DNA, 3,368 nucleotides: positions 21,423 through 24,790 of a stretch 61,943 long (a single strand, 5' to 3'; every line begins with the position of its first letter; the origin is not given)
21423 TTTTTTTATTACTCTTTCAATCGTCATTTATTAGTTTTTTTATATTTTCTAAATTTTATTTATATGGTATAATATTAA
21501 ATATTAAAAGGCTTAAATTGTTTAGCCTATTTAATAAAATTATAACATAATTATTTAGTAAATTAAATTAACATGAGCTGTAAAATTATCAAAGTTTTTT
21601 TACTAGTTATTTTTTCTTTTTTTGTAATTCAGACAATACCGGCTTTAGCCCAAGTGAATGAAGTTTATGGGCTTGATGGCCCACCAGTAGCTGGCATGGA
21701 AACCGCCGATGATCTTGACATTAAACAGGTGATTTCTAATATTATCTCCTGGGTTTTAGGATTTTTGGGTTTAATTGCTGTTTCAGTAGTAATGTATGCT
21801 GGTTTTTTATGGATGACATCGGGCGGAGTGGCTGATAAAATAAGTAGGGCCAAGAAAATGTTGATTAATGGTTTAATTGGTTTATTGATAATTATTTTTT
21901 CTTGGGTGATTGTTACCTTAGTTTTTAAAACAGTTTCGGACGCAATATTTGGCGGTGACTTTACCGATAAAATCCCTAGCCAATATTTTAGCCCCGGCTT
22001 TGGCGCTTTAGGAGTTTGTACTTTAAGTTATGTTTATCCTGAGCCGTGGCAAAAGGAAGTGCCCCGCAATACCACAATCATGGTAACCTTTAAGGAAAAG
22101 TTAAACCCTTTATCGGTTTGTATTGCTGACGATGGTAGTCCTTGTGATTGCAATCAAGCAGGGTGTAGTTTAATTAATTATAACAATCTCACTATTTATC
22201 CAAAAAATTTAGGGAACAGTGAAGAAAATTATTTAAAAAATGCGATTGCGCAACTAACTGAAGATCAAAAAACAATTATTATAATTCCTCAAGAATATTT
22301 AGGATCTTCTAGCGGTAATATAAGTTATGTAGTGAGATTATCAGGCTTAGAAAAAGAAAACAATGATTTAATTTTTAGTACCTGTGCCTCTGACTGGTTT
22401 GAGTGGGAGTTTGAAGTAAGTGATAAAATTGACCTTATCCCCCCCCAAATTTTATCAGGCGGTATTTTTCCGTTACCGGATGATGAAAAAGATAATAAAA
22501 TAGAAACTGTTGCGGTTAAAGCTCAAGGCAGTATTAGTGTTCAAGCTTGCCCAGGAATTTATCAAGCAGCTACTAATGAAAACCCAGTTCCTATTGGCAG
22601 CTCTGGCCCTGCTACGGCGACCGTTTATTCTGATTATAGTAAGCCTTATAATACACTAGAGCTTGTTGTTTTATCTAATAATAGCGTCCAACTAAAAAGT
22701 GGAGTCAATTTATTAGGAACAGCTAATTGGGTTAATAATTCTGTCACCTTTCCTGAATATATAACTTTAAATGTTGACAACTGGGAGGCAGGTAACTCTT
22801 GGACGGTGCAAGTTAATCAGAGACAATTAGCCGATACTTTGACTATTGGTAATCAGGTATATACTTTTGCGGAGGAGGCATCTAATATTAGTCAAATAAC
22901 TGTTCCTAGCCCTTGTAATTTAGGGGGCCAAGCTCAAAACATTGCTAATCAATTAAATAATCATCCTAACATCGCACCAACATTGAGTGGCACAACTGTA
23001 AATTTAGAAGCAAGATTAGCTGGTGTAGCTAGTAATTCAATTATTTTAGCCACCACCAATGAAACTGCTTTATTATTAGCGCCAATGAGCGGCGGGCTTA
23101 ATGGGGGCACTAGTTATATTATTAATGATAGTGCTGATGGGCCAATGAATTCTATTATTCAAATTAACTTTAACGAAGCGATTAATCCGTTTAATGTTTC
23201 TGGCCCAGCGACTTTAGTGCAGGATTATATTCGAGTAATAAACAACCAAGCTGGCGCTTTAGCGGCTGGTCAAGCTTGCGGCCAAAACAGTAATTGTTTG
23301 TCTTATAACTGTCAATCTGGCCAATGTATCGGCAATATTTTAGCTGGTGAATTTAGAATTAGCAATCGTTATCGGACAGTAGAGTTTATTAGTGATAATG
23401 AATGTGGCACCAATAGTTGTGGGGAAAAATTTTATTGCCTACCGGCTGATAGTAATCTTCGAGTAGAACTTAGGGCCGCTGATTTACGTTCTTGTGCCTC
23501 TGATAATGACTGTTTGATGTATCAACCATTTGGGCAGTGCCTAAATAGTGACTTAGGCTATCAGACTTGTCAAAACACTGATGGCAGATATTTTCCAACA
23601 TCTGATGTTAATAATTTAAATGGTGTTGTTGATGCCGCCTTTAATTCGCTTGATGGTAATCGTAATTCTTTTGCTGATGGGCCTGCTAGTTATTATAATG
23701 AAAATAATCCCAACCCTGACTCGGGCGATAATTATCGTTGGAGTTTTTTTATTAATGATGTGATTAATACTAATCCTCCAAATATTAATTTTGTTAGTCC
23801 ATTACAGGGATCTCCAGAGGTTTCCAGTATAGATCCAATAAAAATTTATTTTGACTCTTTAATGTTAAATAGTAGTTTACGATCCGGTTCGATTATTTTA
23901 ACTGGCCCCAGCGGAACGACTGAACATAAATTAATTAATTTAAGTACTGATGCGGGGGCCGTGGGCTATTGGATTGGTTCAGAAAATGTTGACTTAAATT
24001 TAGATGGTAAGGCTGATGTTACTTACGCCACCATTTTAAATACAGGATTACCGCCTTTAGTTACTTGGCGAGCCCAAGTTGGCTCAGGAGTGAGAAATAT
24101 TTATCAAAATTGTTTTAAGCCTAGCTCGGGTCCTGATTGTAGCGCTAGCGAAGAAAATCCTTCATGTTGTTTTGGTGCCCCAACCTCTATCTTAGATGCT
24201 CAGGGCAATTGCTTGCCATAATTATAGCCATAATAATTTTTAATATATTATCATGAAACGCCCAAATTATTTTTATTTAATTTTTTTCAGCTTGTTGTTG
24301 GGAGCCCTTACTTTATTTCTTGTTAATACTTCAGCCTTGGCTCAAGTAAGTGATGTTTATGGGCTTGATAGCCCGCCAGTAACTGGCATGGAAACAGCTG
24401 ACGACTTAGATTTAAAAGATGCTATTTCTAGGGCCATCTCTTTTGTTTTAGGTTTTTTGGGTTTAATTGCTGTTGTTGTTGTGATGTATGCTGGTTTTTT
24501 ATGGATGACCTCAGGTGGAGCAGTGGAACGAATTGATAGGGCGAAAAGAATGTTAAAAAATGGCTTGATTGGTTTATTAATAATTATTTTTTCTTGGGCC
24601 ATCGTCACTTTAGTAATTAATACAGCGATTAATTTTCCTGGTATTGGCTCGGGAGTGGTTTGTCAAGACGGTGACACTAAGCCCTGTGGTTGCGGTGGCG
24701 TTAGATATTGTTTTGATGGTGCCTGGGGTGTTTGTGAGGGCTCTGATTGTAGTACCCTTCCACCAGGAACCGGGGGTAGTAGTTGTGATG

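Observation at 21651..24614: VirB2/TrbC-like pilin module duplicated and fused to two different giant ectodomains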

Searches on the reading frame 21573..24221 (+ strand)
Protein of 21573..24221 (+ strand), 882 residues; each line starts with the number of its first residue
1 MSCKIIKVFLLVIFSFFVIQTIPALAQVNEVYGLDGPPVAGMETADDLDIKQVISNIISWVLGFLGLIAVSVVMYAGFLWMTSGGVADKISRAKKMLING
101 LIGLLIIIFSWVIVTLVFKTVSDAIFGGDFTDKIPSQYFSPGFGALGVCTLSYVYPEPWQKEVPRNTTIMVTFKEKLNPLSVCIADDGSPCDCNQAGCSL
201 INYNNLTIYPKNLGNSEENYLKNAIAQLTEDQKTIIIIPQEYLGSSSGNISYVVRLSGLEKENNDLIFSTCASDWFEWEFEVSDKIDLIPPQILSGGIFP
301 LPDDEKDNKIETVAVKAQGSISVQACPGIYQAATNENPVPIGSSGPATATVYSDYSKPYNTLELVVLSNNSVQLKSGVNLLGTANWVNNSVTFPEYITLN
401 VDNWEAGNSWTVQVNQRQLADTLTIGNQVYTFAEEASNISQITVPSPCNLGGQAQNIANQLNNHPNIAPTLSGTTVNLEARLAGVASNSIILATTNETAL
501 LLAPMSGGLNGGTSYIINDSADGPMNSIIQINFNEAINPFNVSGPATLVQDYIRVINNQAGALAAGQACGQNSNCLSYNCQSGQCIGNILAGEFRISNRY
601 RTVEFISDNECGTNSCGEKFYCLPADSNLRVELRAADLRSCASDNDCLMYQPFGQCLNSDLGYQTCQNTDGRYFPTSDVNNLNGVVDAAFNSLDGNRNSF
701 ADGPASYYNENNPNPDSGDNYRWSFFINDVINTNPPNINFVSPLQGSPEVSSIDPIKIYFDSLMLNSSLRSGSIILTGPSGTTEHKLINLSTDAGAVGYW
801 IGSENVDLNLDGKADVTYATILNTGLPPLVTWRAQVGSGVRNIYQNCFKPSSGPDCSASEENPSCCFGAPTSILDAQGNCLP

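Call 6: search_protein_families(library=pfam, proteins=[window:21573-24221:+], max_evalue=0.1)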
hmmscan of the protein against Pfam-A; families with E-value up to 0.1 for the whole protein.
window:21573-24221:+ (882 aa): 2 families
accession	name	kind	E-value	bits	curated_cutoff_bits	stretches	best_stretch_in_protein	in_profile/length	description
PF13205.12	Big_5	-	4.2e-09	37.5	23.6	1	733-784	2-53/105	Bacterial Ig-like domain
PF18895.5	T4SS_pilin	-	5.5e-07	30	26.6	1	50-117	5-71/71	Type IV secretion system pilin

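Call 31: find_related_loci(query=A3, collection=genome_contigs, flank=10000)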
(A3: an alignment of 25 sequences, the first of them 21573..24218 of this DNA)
Query A3 (882 aa) in genome_contigs; peptide patterns used: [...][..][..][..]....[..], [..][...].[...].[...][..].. (x = any residue, [..] = any of these).
599 stretches matched a pattern (row limit reached: there are more); 570 encode a relative of the query (tblastn E <= 1e-3); the best 80 are kept; 80 distinct loci.
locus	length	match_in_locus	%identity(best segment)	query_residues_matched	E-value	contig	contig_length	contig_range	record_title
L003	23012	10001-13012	47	4-880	0e+0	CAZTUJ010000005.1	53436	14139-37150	MAG TPA_asm: uncultured Gammaproteobacteria bacterium isolate SRP272421_co2_96 genome assembly, contig: NODE_991_length_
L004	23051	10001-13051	43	4-880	0e+0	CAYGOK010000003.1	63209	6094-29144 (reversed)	MAG TPA_asm: uncultured Gammaproteobacteria bacterium isolate ERP113451_co4_182 genome assembly, contig: NODE_96_length_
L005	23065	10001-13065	46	6-880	0e+0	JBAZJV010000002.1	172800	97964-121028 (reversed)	MAG: Patescibacteria group bacterium isolate SO_2017_LW4_128 scaffold_278_c1_LW137-91_2017, whole genome shotgun sequenc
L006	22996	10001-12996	45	49-880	0e+0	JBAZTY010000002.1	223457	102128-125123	MAG: Patescibacteria group bacterium isolate SO_2017_GW1_214 NODE_441_length_223457_cov_2.688940_OW334_2017, whole genom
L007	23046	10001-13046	46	6-880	0e+0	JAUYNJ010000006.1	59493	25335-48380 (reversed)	MAG: bacterium isolate C3_metabat.bin.14 C3_k141_103670, whole genome shotgun sequence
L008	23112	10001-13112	45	1-880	0e+0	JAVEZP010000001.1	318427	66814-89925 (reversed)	MAG: Patescibacteria group bacterium isolate BF4_68 NODE_35_length_318427_cov_32.135375_Biofilm4, whole genome shotgun s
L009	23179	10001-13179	45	5-880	0e+0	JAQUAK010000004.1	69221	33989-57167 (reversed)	MAG: Patescibacteria group bacterium isolate STC_82 NODE_817_length_69221_cov_7.136220_Sandtown_C, whole genome shotgun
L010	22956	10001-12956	45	4-880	0e+0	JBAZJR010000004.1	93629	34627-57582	MAG: Patescibacteria group bacterium isolate SO_2017_LW4_124 scaffold_731_c1_LW137-91_2017, whole genome shotgun sequenc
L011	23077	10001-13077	43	4-881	0e+0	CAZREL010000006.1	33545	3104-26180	MAG TPA_asm: uncultured Gammaproteobacteria bacterium isolate SRP192927_co1_666 genome assembly, contig: NODE_2128_lengt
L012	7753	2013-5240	45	4-881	0e+0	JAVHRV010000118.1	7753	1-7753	MAG: Patescibacteria group bacterium isolate WB02no5_39_7 NODE_7615_length_7753_cov_4.371395, whole genome shotgun seque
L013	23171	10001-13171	44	4-880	0e+0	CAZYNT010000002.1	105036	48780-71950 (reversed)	MAG TPA_asm: uncultured Gammaproteobacteria bacterium isolate SRP263991_co4_298 genome assembly, contig: NODE_107_length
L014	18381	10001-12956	45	7-880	0e+0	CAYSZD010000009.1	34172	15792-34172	MAG TPA_asm: uncultured Gammaproteobacteria bacterium isolate SRP263991_co7_112 genome assembly, contig: NODE_1598_lengt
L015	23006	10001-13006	44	4-881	0e+0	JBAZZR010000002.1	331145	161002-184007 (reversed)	MAG: Patescibacteria group bacterium isolate SO_2017_GW3_20 scaffold_3_c2_OW296A_2017, whole genome shotgun sequence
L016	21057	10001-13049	41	5-880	0e+0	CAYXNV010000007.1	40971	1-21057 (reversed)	MAG TPA_asm: uncultured Gammaproteobacteria bacterium isolate SRP167671_co1_111 genome assembly, contig: NODE_1066_lengt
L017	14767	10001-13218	43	1-880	0e+0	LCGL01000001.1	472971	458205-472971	MAG: Candidatus Falkowbacteria bacterium GW2011_GWF2_43_32 UV95_C0001, whole genome shotgun sequence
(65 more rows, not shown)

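Call 40: search_solved_structures(query=window:21573-24218:+, max_evalue=1)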
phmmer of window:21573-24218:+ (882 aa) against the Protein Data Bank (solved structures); distinct sequences matched with E-value up to 1: 18.
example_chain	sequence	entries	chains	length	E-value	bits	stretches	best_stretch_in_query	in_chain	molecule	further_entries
6db5_L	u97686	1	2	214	0.042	15.3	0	227-305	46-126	Human monoclonal anti-HIV-1 gp120 V3 antibody TA6 Fab light chain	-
7t4q_G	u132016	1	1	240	0.051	15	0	238-306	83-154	Fab 2C12 light chain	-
7dk0_B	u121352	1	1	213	0.086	14.3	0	238-305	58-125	MW05 light chain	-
2xqb_L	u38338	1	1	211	0.13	13.7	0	231-306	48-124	ANTI-IL-15 ANTIBODY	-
7sfv_N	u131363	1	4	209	0.16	13.3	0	231-305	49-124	hVEEV-63 Fab light chain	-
8x0t_L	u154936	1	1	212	0.18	13.2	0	237-305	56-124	pF8_AC3 Light chain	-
6db6_L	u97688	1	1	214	0.18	13.2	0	228-305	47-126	Human monoclonal anti-HIV-1 gp120 V3 antibody 311-11D Fab light chain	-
7e7x_L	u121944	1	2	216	0.19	13.2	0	234-305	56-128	N11 Fab Light chain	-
7u09_L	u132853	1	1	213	0.19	13.1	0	235-305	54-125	Light chain Fab C13B8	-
7x08_L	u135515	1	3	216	0.19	13.1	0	364-417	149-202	light chain of 2G1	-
8s6m_L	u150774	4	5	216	0.31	12.5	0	237-305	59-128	S2V29 Fab light chain | VIR-7229 Fab light chain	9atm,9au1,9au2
6blh_L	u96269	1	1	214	0.32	12.4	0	236-305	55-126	Fab CB017.5 light chain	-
6dfh_L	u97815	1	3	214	0.35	12.3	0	231-305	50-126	germline-reverted BG18 fragment antigen binding light chain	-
3f12_A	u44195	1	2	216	0.38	12.1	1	238-313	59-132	M2J1 Fab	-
7ly3_C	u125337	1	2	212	0.44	11.9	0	231-305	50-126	S2M28 Fab Light Chain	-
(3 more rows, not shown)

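Call 56: predict_structure(alignment_id=A3)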
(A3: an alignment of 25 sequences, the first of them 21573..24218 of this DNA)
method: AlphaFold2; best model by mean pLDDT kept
length: 882 residues; sequences in the alignment: 25
mean_pLDDT: 81.8   pTM: 0.64
mean pLDDT of the five models: 81.8, 79.9, 78.5, 78.1, 76.3
residues with pLDDT >= 90: 395; 70-90: 325; 50-70: 95; < 50: 67
segments of 3 or more residues with pLDDT < 50: 1-4, 14-49, 121-145
pLDDT, mean of each block of 10 residues (from residue 1): 51 48 28 27 36 63 75 77 69 77 77 62 37 33 52 85 92 89 90 85 91 85 88 91 85 91 83 80 91 92 91 91 94 90 88 89 92 92 91 92 90 92 93 90 91 94 92 95 89 94 93 84 94 94 92 95 96 95 95 92 95 80 95 94 88 87 88 88 92 92 90 89 95 86 66 80 91 73 79 66 87 88 66 78 86 62 65 63 59
secondary structure, 60 per line:
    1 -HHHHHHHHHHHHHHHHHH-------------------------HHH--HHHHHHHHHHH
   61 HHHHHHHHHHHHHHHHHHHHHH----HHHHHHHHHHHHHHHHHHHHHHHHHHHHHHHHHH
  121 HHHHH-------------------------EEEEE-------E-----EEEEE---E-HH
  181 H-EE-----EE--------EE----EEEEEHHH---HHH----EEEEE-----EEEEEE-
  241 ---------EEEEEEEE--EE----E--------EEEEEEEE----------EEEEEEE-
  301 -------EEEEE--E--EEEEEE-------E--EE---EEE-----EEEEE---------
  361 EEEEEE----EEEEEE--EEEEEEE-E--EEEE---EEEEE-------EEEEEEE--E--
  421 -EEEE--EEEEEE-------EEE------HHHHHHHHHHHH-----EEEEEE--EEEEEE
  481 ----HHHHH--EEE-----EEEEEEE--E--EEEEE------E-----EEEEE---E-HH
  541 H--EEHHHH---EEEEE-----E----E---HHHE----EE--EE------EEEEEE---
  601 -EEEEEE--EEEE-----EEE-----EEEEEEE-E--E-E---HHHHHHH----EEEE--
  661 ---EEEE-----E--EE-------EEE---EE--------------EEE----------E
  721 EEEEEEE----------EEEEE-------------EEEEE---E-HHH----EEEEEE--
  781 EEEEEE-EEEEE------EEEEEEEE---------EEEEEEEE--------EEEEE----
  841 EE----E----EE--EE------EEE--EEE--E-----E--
elements in order (helices of 4 or more, strands of 3 or more residues): H2-19 H50-82 H87-125 E151-155 E169-173 E206-210 E224-228 E234-239 E250-257 E275-282 E293-299 E308-312 E318-323 E339-341 E347-351 E361-366 E371-376 E379-385 E390-393 E397-401 E409-415 E422-425 E428-433 E441-443 H450-461 E467-472 E475-480 H485-489 E492-494 E500-506 E512-516 E529-533 H546-549 E553-557 E592-597 E602-607 E610-613 E619-621 E627-633 H644-650 E655-658 E664-667 E685-687 E707-709 E720-727 E738-742 E756-760 E773-778 E781-786 E788-792 E799-806 E816-823 E832-836 E864-866 E869-871

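Call 59: fold_search(model_id=the predicted structure, library=pdb)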
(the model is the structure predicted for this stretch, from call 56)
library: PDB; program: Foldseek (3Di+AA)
matches with E <= 10: 837; with E <= 0.001: 5
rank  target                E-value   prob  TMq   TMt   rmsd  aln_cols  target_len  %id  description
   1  9gos                  1.8e-08  0.97  0.10  0.03  52.2       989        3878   11  CryoEM structure of the native Chlamydomonas reinhardtii Flagella Membrane Glycoprotein 1B. (released 2025-05-07)
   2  5a42                  1.3e-05  0.60  0.10  0.06  39.7       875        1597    8  Cryo-EM single particle 3D reconstruction of the native conformation of E. coli alpha-2-macroglobulin (ECAM) (released 2015-07-29)
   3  2ra1                  2.4e-04  1.00  0.10  0.20  41.8       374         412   11  Crystal structure of the N-terminal part of the bacterial S-layer protein SbsC (released 2008-08-19)
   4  4zjg                  4.3e-04  0.87  0.10  0.24  37.5       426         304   11  Crystal structure of native alpha-2-macroglobulin from Escherichia coli spanning domains MG0-NIE-MG1. (released 2015-06-10)
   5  2rcj_C                8.0e-04  0.23  0.09  0.13  66.2       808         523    7  Solution structure of human Immunoglobulin M (released 2008-01-22)
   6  4y61_A                1.6e-03  0.25  0.08  0.16  55.4       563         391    7  Crystal structure of the complex between Slitrk2 LRR1 and PTP delta Ig1-Fn1 (released 2015-06-03)
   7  5wtb_A                2.0e-03  0.10  0.05  0.10  39.1       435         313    9  Complex Structure of Staphylococcus aureus SdrE with human complement factor H (released 2017-07-19)
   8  5iry_A                3.3e-03  0.15  0.08  0.12  58.4       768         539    7  Crystal structure of human Desmocollin-1 ectodomain (released 2016-06-22)
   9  6e6b_A                4.6e-03  0.10  0.08  0.10  80.2       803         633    8  Crystal structure of the Protocadherin GammaB4 extracellular domain (released 2019-04-10)
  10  5icu                  8.2e-03  1.00  0.10  0.69   3.6       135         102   11  The crystal structure of CopC from Methylosinus trichosporium OB3b (released 2016-04-06)
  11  5v5x_A                8.7e-03  0.11  0.08  0.14  62.0       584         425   10  Protocadherin gammaB7 EC3-6 cis-dimer structure (released 2017-11-01)
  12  8rw9_E                1.1e-02  1.00  0.09  0.37   5.7       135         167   10  Domains 1 and 2 of Bacillus anthracis Sap S-layer in complex with Nb694 (released 2024-11-20)
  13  8rw9_F                1.1e-02  0.87  0.08  0.38  39.1       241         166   10  Domains 1 and 2 of Bacillus anthracis Sap S-layer in complex with Nb694 (released 2024-11-20)
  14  4qr7                  1.1e-02  0.75  0.09  0.20  39.1       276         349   10  Structure and specificity of L-D-Transpeptidase from Mycobacterium tuberculosis and antibiotic resistance: Calcium bindi (released 2015-07-29)
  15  5du7_A                1.1e-02  0.75  0.09  0.20  38.8       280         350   10  Crystal structure of ldtMt2 at 1.79 Angstrom resolution (released 2016-09-28)
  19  4aq1_C                1.3e-02  0.07  0.07  0.08  32.7       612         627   11  Structure of the SbsB S-layer protein of Geobacillus stearothermophilus PV72p2 in complex with nanobody KB6 (released 2012-06-13)
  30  5wtb_C                2.9e-02  0.06  0.05  0.12  40.0       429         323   10  Complex Structure of Staphylococcus aureus SdrE with human complement factor H (released 2017-07-19)
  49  5wtb_B                6.4e-02  0.05  0.05  0.11  41.7       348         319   10  Complex Structure of Staphylococcus aureus SdrE with human complement factor H (released 2017-07-19)
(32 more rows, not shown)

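Call 70: search_protein_families(library=ncbifam, proteins=[window:21573-24218:+], max_evalue=0.01)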
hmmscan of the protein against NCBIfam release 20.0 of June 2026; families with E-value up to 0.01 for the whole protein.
window:21573-24218:+ (882 aa): 1 family
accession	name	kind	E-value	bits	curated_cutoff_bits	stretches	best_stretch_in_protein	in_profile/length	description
NF045849.1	ICE_MMCAP2_0565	equivalog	8.2e-06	25.4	40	1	50-120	9-79/80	Mbov_0395 family pilin-like conjugal transfer protein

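Call 97: find_encoding_contigs(protein=window:21573-24221:+, flank=2000, max_places=10)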
Protein window:21573-24221:+ (882 aa): 1 contig read that carries it; 1 place shown.
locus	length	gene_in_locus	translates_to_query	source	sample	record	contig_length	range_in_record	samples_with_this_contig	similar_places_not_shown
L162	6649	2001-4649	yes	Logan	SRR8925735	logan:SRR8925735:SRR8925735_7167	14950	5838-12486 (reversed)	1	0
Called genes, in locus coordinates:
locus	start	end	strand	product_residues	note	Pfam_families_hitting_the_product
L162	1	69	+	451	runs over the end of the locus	PF13393:tRNA-synt_His, PF00587:tRNA-synt_2b, PF03129:HGTP_anticodon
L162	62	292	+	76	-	-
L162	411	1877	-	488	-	PF13328:HD_4, PF01966:HD, PF04607:RelA_SpoT, PF02824:TGS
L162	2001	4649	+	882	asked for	PF18895:T4SS_pilin, PF13205:Big_5 (faint)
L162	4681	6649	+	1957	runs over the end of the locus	PF18895:T4SS_pilin (weak), PF01833:TIG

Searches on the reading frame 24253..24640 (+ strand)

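Call 6: search_protein_families(library=pfam, proteins=[window:24253-24640:+], max_evalue=0.1)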
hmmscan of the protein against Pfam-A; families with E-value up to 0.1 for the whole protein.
window:24253-24640:+ (129 aa): 4 families
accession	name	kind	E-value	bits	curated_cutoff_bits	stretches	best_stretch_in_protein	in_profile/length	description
PF18895.5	T4SS_pilin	-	5.6e-08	33.2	26.6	1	56-121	7-71/71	Type IV secretion system pilin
PF04956.18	TrbC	-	1.3e-05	25.7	27.9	1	11-120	11-97/98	TrbC/VIRB2 pilin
PF10320.15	7TM_GPCR_Srsx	-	0.032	14.1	24.1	1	66-126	151-211/257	Serpentine type 7TM GPCR chemoreceptor Srsx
PF05545.16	FixQ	-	0.05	14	29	1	62-100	6-44/49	Cbb3-type cytochrome oxidase component FixQ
